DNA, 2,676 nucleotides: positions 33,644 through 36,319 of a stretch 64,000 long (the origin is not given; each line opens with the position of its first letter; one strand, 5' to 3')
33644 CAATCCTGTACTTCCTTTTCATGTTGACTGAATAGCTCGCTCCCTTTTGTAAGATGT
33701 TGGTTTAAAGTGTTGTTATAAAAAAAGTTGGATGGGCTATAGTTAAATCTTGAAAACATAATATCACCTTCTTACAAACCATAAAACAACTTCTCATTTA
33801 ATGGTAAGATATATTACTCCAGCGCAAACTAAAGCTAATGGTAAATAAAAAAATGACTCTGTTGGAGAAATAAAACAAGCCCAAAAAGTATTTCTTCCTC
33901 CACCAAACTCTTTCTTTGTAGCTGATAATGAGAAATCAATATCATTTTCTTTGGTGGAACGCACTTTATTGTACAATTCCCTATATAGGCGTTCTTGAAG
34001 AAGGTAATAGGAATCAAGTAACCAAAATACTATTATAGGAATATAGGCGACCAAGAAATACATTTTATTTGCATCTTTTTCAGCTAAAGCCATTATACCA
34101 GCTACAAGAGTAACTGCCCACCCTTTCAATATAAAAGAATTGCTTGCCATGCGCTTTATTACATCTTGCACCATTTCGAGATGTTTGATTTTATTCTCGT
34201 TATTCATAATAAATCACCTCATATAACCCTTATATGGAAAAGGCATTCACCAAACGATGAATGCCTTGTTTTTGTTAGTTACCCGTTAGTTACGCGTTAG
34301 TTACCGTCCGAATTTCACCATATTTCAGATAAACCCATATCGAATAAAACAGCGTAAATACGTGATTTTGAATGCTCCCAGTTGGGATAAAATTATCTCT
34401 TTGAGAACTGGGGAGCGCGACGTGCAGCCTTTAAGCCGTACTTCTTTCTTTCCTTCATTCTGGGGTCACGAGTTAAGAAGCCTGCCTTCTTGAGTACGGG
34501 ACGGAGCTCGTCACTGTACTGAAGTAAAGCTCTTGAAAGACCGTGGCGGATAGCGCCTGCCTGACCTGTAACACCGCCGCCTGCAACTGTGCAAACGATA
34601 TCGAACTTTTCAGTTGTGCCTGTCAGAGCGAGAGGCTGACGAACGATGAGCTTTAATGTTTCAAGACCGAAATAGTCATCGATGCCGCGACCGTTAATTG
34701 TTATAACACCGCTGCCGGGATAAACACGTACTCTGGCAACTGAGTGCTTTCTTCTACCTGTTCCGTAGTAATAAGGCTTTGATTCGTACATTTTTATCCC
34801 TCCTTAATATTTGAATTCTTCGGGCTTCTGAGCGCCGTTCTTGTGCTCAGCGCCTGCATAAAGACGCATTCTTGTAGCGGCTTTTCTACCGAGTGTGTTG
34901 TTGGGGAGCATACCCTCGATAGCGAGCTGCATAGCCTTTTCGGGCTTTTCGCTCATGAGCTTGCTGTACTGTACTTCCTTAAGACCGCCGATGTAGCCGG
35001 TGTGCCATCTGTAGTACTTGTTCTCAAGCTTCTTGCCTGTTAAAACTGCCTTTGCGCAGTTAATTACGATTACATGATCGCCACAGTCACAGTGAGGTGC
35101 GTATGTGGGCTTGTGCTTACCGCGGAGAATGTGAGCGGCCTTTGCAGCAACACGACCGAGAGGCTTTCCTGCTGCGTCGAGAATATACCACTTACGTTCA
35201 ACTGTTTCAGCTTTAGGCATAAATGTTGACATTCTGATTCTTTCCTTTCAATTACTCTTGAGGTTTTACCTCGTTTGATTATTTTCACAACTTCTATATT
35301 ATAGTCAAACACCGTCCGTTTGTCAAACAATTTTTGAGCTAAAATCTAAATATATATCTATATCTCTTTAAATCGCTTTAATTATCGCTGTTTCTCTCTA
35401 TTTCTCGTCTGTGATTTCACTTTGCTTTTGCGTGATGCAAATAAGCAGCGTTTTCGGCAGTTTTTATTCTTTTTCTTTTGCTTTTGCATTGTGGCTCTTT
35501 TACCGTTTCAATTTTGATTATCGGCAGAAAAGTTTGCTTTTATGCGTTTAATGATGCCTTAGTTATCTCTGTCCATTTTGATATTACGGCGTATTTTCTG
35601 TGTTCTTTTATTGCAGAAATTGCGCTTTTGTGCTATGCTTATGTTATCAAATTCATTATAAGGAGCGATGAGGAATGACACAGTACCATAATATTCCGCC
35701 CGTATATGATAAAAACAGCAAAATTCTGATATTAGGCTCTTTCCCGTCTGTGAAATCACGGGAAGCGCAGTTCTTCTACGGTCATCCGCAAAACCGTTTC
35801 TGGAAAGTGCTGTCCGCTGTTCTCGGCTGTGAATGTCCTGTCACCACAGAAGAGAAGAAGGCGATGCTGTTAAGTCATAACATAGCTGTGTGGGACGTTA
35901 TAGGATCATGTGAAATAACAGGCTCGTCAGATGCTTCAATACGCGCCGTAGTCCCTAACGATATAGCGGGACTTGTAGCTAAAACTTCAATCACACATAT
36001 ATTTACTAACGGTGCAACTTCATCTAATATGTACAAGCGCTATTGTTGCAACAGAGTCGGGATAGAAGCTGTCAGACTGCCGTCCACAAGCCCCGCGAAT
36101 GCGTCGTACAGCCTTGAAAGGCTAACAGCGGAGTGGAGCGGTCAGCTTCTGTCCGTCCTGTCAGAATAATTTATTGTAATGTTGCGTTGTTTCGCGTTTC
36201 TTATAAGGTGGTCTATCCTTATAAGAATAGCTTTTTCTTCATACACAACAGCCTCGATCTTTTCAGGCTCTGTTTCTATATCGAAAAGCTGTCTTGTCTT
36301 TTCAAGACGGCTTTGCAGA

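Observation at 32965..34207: Low-GC two-gene operon: small SLATT-like 3-TM protein plus TIR-domain NADase-like protein, a candidate undescribed TIR-signalling defence / abortive-infection module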

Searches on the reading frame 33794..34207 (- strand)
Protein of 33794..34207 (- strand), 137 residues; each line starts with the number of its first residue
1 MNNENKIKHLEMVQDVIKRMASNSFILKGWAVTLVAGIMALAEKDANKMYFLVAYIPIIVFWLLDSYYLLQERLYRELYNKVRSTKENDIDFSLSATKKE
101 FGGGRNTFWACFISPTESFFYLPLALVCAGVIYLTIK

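Call 3: search_protein_families(library=pfam, proteins=[window:33794-34207:-], max_evalue=1)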
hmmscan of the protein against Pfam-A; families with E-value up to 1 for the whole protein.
window:33794-34207:- (137 aa): 4 families
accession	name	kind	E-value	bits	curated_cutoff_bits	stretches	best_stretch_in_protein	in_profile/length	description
PF07695.17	7TMR-DISM_7TM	-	0.015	15.6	29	1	24-69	128-173/205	7TM diverse intracellular signalling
PF10028.14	DUF2270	-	0.016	15.3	25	1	30-67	24-63/184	Predicted integral membrane protein (DUF2270)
PF11683.13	DUF3278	-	0.046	14.3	26.6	1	15-74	28-89/130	Protein of unknown function (DUF3278)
PF09287.15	CEP1-DNA_bind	-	0.081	13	24.4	1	53-122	36-103/198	CEP-1, DNA binding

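Call 4: search_protein_families(library=padloc, proteins=[window:33794-34207:-], max_evalue=1)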
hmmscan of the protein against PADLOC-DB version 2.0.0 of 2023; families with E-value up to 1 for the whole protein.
window:33794-34207:- (137 aa): 4 families
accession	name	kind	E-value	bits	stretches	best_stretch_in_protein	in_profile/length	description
PDLC04686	PDC-M50A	-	6.3e-50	166.9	1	3-134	3-131/134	-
PDLC04685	PDC-M50A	-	2.8e-37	125.9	1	3-100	2-99/130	-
PDLC04687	PDC-M50A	-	8.1e-26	88.8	1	5-134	11-139/144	-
PDLC04684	PDC-M50A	-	2.1e-22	78.2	1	7-87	15-92/159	-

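Call 5: search_protein_families(library=ncbifam, proteins=[window:33794-34207:-], max_evalue=1)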
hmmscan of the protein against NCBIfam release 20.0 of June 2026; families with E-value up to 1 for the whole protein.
window:33794-34207:- (137 aa): 0 families

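Call 7: find_homologous_proteins(query=window:33794-34207:-)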
Query window:33794-34207:- (137 aa): 1297 proteins with E <= 0.001 among 1325 candidates; the best 120 are listed.
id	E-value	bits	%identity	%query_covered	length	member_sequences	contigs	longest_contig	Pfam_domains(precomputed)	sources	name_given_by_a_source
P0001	4.5e-84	297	99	100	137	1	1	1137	-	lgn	-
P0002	1.1e-83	295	99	100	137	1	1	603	-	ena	-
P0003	1.2e-83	295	98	100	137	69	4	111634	-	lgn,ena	-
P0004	6.6e-83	293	98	100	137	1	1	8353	-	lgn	-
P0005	2.7e-75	268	89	100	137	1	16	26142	-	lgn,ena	-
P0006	3.8e-75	268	88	100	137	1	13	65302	-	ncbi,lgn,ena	-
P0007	1.3e-74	266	88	100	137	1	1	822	-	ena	-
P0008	1.8e-74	266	88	100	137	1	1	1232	-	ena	-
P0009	6.9e-74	264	88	100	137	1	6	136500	-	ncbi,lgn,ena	-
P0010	7.2e-74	264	88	100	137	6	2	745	-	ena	-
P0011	1.7e-73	262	87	100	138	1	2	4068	-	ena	-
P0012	2.7e-73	262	88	100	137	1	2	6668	-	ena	-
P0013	4.0e-67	242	81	99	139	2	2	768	-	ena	-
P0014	6.6e-66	238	79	99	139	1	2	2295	-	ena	-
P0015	4.1e-64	232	85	100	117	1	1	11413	-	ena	-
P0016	1.6e-62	227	77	100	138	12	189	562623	-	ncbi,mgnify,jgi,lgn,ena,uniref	ncbi:hypothetical protein [Ruminococcus sp.]|mgnify:FL=1|jgi:hypothetical protein|uniref:hypothetica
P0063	2.1e-56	207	72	96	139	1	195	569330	-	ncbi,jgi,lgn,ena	jgi:hypothetical protein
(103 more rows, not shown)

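Call 9: find_encoding_contigs(protein=P0016, flank=6000, max_places=6)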
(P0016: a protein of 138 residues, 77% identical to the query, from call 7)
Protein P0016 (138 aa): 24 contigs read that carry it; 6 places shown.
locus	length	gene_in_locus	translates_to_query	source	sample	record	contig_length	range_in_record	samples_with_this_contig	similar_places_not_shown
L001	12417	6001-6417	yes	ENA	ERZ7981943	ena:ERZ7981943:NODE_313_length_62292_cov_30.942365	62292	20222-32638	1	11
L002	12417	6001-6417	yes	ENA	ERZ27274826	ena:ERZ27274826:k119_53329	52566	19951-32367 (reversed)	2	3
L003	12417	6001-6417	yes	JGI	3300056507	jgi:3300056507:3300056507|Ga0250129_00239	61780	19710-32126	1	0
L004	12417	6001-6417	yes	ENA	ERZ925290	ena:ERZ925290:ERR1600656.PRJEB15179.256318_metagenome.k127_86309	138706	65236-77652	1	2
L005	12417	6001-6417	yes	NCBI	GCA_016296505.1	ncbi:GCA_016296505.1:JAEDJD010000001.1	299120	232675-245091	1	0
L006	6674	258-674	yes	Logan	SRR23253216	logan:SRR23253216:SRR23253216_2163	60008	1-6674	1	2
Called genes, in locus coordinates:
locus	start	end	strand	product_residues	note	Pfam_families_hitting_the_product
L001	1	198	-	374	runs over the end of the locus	PF20394:DUF6688, PF23543:DUF6688_C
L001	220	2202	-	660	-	PF00204:DNA_gyraseB, PF01751:Toprim, PF00986:DNA_gyraseB_C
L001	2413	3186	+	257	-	-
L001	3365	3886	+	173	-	PF00689:Cation_ATPase_C (weak)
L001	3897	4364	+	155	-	-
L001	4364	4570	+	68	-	PF13560:HTH_31, PF12844:HTH_19, PF13443:HTH_26, PF01381:HTH_3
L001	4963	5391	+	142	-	PF00572:Ribosomal_L13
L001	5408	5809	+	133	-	PF00380:Ribosomal_S9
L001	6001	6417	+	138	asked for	-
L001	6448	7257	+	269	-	-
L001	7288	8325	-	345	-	PF00589:Phage_integrase, PF22823:MrpR_C_cat (faint)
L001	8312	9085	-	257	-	PF01381:HTH_3, PF12844:HTH_19 (weak), PF13443:HTH_26 (weak), PF13560:HTH_31 (weak)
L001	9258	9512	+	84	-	-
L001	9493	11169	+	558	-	PF19263:DUF5906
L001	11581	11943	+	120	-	PF19514:MobC_2 (faint), PF21983:NikA-like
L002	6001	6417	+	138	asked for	-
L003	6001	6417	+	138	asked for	-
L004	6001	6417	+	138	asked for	-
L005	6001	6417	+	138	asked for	-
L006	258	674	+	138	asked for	-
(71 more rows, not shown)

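Call 10: find_encoding_contigs(protein=P0063, flank=6000, max_places=6)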
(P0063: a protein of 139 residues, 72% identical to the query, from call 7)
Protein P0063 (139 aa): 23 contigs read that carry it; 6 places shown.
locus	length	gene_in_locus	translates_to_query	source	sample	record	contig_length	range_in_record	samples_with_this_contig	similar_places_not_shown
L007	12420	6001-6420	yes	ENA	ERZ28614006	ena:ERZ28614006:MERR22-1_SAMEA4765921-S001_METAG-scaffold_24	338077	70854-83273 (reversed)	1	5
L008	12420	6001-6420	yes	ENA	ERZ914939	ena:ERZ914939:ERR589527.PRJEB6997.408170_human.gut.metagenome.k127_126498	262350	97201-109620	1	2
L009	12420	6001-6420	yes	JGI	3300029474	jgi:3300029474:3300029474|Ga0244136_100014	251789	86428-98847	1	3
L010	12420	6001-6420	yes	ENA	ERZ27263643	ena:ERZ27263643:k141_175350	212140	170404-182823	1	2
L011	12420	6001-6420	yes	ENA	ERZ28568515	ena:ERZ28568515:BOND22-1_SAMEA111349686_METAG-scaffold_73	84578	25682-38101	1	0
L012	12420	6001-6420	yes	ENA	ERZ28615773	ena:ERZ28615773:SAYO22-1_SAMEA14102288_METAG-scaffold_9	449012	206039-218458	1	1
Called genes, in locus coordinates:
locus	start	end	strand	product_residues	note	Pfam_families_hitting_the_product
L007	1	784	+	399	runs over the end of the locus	PF01996:F420_ligase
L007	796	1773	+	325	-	PF02540:NAD_synthase (weak), PF00958:GMP_synt_C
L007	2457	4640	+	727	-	PF12728:HTH_17 (faint), PF02384:N6_Mtase, PF11599:AviRa (faint), PF07669:Eco57I, PF12950:TaqI_C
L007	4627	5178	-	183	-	-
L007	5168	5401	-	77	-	PF12844:HTH_19, PF13560:HTH_31, PF01381:HTH_3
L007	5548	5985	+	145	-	PF08937:ThsB_TIR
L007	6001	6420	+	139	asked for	-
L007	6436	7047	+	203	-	PF08937:ThsB_TIR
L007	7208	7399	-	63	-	-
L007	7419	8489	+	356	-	PF02086:MethyltransfD12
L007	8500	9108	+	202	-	PF01582:TIR (weak), PF13676:TIR_2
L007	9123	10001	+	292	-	PF04556:DpnII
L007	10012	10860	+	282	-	PF04471:Mrr_cat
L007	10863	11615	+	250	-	PF01555:N6_N4_Mtase, PF01170:UPF0020, PF03602:Cons_hypoth95 (weak), PF13847:Methyltransf_31, PF08241:Methyltransf_11 (faint), PF13649:Methyltransf_25 (weak), PF01555:N6_N4_Mtase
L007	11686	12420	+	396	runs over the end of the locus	PF03235:GmrSD_N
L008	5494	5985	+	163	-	PF08937:ThsB_TIR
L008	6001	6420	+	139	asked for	-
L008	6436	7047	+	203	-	PF08937:ThsB_TIR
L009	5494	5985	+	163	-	PF08937:ThsB_TIR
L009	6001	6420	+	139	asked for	-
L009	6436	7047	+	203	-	PF08937:ThsB_TIR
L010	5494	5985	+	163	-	PF08937:ThsB_TIR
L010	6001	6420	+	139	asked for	-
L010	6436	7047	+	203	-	PF08937:ThsB_TIR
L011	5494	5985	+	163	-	PF08937:ThsB_TIR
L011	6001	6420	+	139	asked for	-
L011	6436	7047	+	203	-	PF08937:ThsB_TIR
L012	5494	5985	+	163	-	PF08937:ThsB_TIR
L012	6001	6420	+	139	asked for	-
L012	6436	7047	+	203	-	PF08937:ThsB_TIR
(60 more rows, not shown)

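Call 34: predict_structure(alignment_id=A1)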
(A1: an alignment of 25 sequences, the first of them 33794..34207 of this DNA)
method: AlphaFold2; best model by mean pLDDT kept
length: 137 residues; sequences in the alignment: 25
mean_pLDDT: 73.4   pTM: 0.62
mean pLDDT of the five models: 73.4, 70.0, 64.4, 62.6, 61.2
residues with pLDDT >= 90: 0; 70-90: 98; 50-70: 38; < 50: 1
segments of 3 or more residues with pLDDT < 50: none
pLDDT, mean of each block of 10 residues (from residue 1): 69 83 84 82 68 78 84 79 66 55 62 72 75 69
secondary structure, 60 per line:
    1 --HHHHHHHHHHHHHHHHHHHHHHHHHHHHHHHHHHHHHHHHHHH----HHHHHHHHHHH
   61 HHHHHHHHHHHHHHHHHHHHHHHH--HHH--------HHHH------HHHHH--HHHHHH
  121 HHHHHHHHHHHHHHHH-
elements in order: H3-45 H50-84 H98-101 H108-112 H115-136

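Call 35: search_protein_representatives(alignment_id=A1)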
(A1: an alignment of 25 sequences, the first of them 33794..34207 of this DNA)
Query: 25 sequences, 138 profile positions. Proteins with E-value up to 0.001 (for the whole library): 5026; up to 1e-10: 3253; up to 1e-30: 230. The best 150 are listed.
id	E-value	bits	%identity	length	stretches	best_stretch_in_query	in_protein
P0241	3.6e-70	250.6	-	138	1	3-137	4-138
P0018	4.3e-61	221.2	-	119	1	1-116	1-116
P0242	4.6e-55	201.6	-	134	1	3-135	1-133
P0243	5.5e-54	198.2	-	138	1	3-136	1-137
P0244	3.1e-52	192.5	-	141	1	3-134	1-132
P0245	1.5e-51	190.3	-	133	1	3-133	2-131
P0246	1.9e-51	190.0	-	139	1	4-135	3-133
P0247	8.9e-51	187.8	-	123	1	3-103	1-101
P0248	1.6e-50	187.0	-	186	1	3-135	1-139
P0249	4.3e-50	185.5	-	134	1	3-134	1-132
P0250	2.4e-48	179.9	-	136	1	4-131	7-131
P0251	5.9e-48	178.6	-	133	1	3-134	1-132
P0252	7.2e-47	175.1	-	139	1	1-135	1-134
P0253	1.6e-46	174.0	-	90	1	3-92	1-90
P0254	2.5e-46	173.3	-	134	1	3-137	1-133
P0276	1.5e-39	151.4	-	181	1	4-135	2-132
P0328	9.5e-35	135.8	-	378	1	3-135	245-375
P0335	2.3e-34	134.6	-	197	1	2-128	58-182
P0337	2.6e-34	134.4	-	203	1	4-133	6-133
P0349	1.1e-33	132.5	-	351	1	5-135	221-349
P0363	2.9e-33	131.0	-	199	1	3-135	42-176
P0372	6.9e-33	129.8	-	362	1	3-132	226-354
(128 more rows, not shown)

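Call 38: search_protein_families(library=pfam, proteins=[P0328, P0349, P0372, P0337, P0335, P0363, P0248, P0276], max_evalue=0.1)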
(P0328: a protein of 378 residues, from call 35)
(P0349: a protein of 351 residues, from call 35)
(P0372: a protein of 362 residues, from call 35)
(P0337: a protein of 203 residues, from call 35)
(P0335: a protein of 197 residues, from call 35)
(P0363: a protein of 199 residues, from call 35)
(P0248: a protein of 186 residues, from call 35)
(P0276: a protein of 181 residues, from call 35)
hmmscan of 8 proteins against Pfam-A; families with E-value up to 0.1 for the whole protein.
P0328 (378 aa): 3 families
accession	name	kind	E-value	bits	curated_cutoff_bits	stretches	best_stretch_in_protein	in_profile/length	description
PF18163.6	LD_cluster2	-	1.7e-15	57.7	25.3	1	10-198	2-199/264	SLOG cluster2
PF18180.6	LD_cluster3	-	0.00038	20.6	25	1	35-75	9-48/170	SLOG cluster3 family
PF18185.7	STALD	-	0.011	15.6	24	1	128-236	94-207/211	Sir2- and TIR-associating SLOG family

P0349 (351 aa): 2 families
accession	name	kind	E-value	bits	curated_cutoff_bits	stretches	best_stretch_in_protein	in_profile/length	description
PF24838.2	8xMP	-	1.6e-27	96.4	30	1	20-157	2-134/136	Octameric membrane protein family (8xMP)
PF25360.1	TPR_ATM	-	0.083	12.7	27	0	228-290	81-144/200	ATM-like, TPR repeats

P0372 (362 aa): 0 families

P0337 (203 aa): 3 families
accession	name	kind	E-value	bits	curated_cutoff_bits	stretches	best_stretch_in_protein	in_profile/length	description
PF19661.4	DUF6164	-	0.036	14.5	27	1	62-130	44-110/116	Family of unknown function (DUF6164)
PF05814.16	Ac76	-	0.083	13.4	22.5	0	39-86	11-61/83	Orf76 (Ac76)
PF12911.12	OppC_N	-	0.097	13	23.9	0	122-138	20-36/53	N-terminal TM domain of oligopeptide transport permease C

P0335 (197 aa): 0 families

P0363 (199 aa): 2 families
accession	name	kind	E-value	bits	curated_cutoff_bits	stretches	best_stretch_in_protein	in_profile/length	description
PF11683.13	DUF3278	-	0.00031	21.3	26.6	1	56-128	30-105/130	Protein of unknown function (DUF3278)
PF24838.2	8xMP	-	0.015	15.6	30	1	49-122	8-81/136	Octameric membrane protein family (8xMP)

P0248 (186 aa): 1 family
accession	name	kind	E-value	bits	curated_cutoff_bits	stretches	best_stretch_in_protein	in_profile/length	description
PF10028.14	DUF2270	-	0.015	15.3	25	1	27-98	23-89/184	Predicted integral membrane protein (DUF2270)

P0276 (181 aa): 1 family
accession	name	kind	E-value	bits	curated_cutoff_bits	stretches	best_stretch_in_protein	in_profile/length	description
PF13727.12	CoA_binding_3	-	0.0049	17.3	25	0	27-58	24-55/175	CoA-binding domain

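Call 39: search_protein_families(library=pfam, alignment_id=A2, max_evalue=0.1)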
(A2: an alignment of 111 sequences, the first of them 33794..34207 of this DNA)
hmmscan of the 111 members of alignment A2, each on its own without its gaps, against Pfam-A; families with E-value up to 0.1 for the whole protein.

A. member 1, window:33794-34207:- (137 aa): 4 families
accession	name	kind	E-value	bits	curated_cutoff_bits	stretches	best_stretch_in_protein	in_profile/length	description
PF07695.17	7TMR-DISM_7TM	-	0.015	15.6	29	1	24-69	128-173/205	7TM diverse intracellular signalling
PF10028.14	DUF2270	-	0.016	15.3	25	1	30-67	24-63/184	Predicted integral membrane protein (DUF2270)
PF11683.13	DUF3278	-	0.046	14.3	26.6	1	15-74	28-89/130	Protein of unknown function (DUF3278)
PF09287.15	CEP1-DNA_bind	-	0.081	13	24.4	0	53-122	36-103/198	CEP-1, DNA binding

B. families by the number of members that match (of 111 scanned): 27 families (the first 25 are shown)
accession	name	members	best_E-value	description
PF11683.13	DUF3278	37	9.4e-06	Protein of unknown function (DUF3278)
PF24838.2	8xMP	13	3.8e-05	Octameric membrane protein family (8xMP)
PF10028.14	DUF2270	12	0.0017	Predicted integral membrane protein (DUF2270)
PF05814.16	Ac76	9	0.00023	Orf76 (Ac76)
PF01452.22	Rota_NSP4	2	0.036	Rotavirus non structural protein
PF13038.11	DUF3899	2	0.051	Domain of unknown function (DUF3899)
PF24243.1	Phage_tail_C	1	0.0021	Phage tail tip domain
PF07695.17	7TMR-DISM_7TM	1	0.015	7TM diverse intracellular signalling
PF18294.6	Pept_S41_N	1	0.015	Peptidase S41 N-terminal domain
PF10251.14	PEN-2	1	0.019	Presenilin enhancer-2 subunit of gamma secretase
PF25202.1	DUF7834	1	0.026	Family of unknown function (DUF7834)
PF13160.11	DUF3995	1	0.028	Protein of unknown function (DUF3995)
PF11841.14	ELMO_ARM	1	0.035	ELMO, armadillo-like helical domain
PF05383.23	La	1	0.04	La domain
PF15574.11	Imm48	1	0.043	Immunity protein 48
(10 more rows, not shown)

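Call 48: search_protein_families(library=pfam, alignment_id=A4, max_evalue=0.1)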
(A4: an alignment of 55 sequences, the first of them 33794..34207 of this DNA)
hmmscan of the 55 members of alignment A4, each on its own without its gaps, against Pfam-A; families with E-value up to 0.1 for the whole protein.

A. member 1, window:33794-34207:- (137 aa): 4 families
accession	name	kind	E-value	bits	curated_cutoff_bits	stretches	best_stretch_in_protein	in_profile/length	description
PF07695.17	7TMR-DISM_7TM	-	0.015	15.6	29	1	24-69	128-173/205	7TM diverse intracellular signalling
PF10028.14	DUF2270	-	0.016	15.3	25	1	30-67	24-63/184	Predicted integral membrane protein (DUF2270)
PF11683.13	DUF3278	-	0.046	14.3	26.6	1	15-74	28-89/130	Protein of unknown function (DUF3278)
PF09287.15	CEP1-DNA_bind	-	0.081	13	24.4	0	53-122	36-103/198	CEP-1, DNA binding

B. families by the number of members that match (of 55 scanned): 28 families (the first 25 are shown)
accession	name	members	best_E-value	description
PF11683.13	DUF3278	17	0.0005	Protein of unknown function (DUF3278)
PF10028.14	DUF2270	7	0.00072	Predicted integral membrane protein (DUF2270)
PF19273.5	Exportin-5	2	0.0012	Exportin-5 family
PF05814.16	Ac76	2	0.002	Orf76 (Ac76)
PF14256.11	YwiC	2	0.0039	YwiC-like protein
PF25166.1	CoiA_C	2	0.059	Competence protein CoiA, C-terminal domain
PF04120.17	Iron_permease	1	0.0002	Low affinity iron permease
PF14584.11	DUF4446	1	0.00067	Protein of unknown function (DUF4446)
PF18186.6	SLATT_4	1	0.0028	SMODS and SLOG-associating 2TM effector domain family 4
PF23778.1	Phage_holin_2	1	0.004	Putative phage holin family 2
PF14340.12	DUF4395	1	0.0048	Domain of unknown function (DUF4395)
PF12725.13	DUF3810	1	0.0085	Protein of unknown function (DUF3810)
PF24838.2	8xMP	1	0.0091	Octameric membrane protein family (8xMP)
PF07695.17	7TMR-DISM_7TM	1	0.015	7TM diverse intracellular signalling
PF24073.1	DUF7365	1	0.015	Coiled-coil region of unknown function (DUF7365)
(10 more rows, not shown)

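Call 53: search_protein_families(library=padloc, proteins=[L007:6001-6420:+], max_evalue=0.001)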
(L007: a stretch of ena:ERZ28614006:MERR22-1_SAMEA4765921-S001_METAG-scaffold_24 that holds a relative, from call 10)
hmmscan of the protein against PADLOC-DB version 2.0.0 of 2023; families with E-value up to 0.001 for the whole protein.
L007:6001-6420:+ (139 aa): 4 families
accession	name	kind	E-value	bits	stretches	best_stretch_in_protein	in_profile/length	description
PDLC04686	PDC-M50A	-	1.4e-51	172.2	1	1-134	1-131/134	-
PDLC04685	PDC-M50A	-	4.7e-40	134.8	1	4-133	3-126/130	-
PDLC04687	PDC-M50A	-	2.7e-25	87.1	1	5-134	11-140/144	-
PDLC04684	PDC-M50A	-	7.4e-20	70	1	7-134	15-139/159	-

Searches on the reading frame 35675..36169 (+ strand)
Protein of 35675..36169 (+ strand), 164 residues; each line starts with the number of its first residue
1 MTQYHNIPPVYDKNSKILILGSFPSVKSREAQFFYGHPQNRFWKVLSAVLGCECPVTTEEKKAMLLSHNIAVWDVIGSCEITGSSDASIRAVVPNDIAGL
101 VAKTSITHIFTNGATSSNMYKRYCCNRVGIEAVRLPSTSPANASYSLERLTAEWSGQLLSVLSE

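Call 81: search_protein_families(library=pfam, proteins=[window:35675-36169:+], max_evalue=0.00001)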
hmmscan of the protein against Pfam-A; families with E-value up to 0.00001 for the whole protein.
window:35675-36169:+ (164 aa): 1 family
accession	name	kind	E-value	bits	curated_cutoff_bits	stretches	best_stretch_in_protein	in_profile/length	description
PF03167.25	UDG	-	9.4e-09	35.9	24.3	1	8-148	1-126/141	Uracil DNA glycosylase superfamily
